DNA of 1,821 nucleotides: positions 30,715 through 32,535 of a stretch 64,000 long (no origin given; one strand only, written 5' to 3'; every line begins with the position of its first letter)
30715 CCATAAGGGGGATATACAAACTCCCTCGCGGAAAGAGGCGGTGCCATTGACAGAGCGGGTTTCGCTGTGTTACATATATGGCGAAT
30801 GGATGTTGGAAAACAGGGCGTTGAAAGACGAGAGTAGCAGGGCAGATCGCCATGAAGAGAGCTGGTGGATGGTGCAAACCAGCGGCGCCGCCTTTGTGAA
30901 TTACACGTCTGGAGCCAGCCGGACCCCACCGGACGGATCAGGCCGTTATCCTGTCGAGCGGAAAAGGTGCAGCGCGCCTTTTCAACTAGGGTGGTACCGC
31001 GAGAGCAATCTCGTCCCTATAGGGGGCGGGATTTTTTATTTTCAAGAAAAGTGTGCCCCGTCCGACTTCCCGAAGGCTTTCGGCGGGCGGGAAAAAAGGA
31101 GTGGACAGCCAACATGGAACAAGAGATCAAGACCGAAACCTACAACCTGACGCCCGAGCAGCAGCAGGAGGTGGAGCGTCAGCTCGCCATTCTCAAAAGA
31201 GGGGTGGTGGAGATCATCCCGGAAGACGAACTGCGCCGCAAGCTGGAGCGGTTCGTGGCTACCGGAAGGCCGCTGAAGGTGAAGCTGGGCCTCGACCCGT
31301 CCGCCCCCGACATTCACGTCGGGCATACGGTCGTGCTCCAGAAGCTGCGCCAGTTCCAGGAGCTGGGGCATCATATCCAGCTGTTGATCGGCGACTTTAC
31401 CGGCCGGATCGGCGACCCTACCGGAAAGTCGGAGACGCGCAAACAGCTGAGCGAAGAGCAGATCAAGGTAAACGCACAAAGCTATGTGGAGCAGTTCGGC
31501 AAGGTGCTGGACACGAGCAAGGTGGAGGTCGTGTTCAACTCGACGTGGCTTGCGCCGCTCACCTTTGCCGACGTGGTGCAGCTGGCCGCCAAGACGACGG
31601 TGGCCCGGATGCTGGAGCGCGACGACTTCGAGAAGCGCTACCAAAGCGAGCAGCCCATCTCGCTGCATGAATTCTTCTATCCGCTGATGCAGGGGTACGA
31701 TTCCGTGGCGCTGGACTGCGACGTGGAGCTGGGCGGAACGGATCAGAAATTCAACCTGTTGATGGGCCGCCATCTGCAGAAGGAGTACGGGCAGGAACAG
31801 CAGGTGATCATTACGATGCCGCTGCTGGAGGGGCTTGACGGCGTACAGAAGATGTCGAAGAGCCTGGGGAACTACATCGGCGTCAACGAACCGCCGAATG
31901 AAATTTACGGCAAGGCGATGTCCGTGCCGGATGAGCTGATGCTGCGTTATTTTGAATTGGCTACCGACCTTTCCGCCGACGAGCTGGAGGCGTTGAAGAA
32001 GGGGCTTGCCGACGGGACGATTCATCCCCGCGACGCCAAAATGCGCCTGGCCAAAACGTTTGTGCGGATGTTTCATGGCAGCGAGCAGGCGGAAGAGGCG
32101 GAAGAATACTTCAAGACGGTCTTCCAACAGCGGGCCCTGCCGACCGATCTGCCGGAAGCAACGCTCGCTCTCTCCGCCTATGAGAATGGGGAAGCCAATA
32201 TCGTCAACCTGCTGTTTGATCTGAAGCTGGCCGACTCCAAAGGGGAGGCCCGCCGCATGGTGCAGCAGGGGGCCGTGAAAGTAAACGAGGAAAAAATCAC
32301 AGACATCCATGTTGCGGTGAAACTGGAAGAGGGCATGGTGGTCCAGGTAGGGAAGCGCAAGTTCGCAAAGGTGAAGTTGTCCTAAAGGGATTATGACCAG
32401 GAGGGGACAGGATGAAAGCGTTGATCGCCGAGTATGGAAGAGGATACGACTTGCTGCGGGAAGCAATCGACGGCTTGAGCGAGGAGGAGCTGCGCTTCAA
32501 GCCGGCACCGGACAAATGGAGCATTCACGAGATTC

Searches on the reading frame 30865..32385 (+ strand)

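Call 15: search_protein_families(library=pfam, proteins=[window:30865-32385:+], max_evalue=0.001)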
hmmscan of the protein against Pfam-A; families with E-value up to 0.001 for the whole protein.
window:30865-32385:+ (506 aa): 3 families
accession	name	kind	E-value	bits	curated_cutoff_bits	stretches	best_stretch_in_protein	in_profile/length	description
PF00579.31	tRNA-synt_1b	-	7.9e-85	285.1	21.1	1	134-421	3-292/292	tRNA synthetases class I (W and Y)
PF22421.1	SYY_C-terminal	-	4e-12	46.3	27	1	439-500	14-80/83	Tyrosine--tRNA ligase SYY-like C-terminal domain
PF01479.30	S4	-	7.5e-09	35.6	22.8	1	447-487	4-44/48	S4 domain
